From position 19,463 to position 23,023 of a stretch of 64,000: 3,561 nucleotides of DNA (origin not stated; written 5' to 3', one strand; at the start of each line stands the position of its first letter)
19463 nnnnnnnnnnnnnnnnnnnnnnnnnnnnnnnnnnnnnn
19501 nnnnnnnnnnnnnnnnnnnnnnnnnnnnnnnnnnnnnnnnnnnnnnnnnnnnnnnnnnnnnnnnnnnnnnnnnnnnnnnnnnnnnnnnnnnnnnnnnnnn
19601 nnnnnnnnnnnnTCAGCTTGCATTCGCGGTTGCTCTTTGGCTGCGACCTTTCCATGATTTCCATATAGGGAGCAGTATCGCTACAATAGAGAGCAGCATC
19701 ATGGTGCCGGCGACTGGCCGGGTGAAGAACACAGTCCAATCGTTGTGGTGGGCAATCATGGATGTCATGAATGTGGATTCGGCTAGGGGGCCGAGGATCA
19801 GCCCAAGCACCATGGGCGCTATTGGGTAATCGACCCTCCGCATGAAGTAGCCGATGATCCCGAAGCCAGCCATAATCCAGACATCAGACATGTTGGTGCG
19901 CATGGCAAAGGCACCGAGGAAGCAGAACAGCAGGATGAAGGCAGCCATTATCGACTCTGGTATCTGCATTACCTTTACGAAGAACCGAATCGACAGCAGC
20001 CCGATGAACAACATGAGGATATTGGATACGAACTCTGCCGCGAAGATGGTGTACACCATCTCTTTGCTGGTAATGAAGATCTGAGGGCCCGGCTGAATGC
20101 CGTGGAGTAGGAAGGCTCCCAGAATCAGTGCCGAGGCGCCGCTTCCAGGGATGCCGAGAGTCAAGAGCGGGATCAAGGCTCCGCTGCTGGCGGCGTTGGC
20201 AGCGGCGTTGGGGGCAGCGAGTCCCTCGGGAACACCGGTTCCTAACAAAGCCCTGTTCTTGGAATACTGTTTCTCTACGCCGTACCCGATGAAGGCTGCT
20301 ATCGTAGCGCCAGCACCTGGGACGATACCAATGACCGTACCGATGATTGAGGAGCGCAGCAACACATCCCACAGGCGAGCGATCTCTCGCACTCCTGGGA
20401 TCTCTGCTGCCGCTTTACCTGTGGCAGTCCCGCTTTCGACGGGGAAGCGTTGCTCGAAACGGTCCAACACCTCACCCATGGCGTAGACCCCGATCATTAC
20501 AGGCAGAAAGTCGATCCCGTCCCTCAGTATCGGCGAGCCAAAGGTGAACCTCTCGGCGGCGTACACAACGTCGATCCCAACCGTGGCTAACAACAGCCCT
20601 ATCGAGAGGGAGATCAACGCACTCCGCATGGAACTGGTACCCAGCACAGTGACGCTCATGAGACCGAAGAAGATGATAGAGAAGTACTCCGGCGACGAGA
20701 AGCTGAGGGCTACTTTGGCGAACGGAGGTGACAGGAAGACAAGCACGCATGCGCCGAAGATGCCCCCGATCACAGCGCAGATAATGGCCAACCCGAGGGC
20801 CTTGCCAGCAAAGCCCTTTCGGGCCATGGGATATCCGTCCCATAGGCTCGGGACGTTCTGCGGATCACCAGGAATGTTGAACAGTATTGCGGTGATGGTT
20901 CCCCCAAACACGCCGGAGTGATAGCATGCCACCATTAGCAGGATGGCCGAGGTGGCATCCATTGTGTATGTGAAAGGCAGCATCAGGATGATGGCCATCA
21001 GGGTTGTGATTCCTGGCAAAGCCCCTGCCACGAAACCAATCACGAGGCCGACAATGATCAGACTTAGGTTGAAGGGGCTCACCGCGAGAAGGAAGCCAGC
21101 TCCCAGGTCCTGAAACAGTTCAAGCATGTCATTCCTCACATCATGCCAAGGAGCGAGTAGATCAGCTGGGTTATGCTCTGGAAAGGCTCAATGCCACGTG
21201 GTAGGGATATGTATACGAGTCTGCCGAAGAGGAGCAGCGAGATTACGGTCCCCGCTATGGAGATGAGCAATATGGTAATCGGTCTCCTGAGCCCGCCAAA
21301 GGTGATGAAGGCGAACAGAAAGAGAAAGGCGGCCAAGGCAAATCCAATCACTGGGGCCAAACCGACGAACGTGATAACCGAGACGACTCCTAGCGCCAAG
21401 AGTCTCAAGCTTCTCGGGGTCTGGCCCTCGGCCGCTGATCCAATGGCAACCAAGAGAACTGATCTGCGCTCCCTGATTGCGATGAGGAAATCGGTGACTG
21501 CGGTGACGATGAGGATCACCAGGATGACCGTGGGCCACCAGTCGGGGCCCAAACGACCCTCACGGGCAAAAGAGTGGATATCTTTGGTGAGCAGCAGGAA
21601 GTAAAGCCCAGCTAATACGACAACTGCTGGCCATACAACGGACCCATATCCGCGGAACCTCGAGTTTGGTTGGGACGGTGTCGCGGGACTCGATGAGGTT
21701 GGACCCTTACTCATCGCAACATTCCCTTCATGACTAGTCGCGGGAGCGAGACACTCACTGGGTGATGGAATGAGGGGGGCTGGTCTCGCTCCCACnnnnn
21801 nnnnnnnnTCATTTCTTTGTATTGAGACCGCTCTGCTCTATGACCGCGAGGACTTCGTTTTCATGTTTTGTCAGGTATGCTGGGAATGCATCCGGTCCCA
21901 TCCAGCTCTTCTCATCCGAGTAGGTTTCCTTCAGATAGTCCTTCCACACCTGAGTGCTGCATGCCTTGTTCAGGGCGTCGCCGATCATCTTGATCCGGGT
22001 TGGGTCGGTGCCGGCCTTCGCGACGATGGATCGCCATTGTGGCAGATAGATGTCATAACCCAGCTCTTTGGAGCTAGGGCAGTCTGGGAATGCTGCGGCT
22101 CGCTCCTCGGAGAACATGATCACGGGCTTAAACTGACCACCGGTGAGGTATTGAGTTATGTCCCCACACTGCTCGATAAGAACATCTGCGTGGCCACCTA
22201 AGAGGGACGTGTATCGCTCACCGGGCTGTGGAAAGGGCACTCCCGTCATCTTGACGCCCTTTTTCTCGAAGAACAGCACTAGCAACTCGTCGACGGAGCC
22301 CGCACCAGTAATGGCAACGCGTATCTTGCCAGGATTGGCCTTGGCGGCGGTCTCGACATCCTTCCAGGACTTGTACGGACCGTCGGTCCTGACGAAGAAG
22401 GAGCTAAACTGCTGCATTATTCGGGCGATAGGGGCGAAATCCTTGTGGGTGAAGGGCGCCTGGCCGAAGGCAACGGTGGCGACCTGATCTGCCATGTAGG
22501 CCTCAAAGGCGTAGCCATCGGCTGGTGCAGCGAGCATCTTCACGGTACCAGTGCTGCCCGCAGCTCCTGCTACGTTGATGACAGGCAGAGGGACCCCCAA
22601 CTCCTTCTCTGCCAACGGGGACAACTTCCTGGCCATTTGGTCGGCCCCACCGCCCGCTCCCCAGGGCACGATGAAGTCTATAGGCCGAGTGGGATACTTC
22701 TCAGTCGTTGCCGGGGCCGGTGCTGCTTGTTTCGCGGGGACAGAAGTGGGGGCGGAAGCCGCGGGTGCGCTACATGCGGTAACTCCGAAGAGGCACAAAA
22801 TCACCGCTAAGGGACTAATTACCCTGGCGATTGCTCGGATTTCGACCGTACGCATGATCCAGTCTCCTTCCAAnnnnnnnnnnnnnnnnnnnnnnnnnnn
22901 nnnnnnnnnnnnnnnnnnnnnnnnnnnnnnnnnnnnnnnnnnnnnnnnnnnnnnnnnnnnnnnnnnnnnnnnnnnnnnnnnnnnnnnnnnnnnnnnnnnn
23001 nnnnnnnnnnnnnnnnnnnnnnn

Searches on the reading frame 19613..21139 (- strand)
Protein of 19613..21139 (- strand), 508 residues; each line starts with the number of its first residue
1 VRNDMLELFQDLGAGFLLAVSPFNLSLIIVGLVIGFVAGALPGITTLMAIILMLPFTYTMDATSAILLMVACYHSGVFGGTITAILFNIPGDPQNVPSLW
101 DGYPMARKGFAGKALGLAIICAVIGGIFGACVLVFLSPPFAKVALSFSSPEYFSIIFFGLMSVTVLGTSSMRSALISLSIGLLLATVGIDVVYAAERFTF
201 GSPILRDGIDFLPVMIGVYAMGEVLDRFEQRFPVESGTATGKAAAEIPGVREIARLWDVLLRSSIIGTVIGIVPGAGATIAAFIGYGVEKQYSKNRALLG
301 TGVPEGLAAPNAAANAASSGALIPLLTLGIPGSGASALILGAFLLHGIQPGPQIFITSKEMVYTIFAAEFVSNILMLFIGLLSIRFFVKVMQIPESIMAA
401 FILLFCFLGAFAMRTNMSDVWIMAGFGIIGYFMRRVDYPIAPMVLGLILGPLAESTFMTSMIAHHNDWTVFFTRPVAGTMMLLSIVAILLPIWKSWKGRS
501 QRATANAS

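Call 50: search_protein_families(library=pfam, proteins=[window:19613-21139:-], max_evalue=0.00001)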
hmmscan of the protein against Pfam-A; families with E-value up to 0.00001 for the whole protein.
window:19613-21139:- (508 aa): 1 family
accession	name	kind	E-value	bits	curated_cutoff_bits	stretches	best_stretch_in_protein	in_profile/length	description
PF01970.21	TctA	-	1.2e-144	482.5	28.9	1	25-445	1-423/423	Tripartite tricarboxylate transporter TctA family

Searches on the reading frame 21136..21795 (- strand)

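Call 50: search_protein_families(library=pfam, proteins=[window:21136-21795:-], max_evalue=0.00001)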
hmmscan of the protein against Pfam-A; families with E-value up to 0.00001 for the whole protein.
window:21136-21795:- (219 aa): 1 family
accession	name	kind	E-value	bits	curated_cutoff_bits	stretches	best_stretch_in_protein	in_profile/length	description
PF07331.16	TctB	-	9.6e-14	52.2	29.1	1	58-199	7-137/137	Tripartite tricarboxylate transporter TctB family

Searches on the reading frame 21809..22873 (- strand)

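Call 50: search_protein_families(library=pfam, proteins=[window:21809-22873:-], max_evalue=0.00001)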
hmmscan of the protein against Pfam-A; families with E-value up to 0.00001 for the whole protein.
window:21809-22873:- (354 aa): 1 family
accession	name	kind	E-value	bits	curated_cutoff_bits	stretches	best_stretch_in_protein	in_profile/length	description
PF03401.19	TctC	-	5.4e-32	111.8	27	1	81-317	2-242/274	Tripartite tricarboxylate transporter family receptor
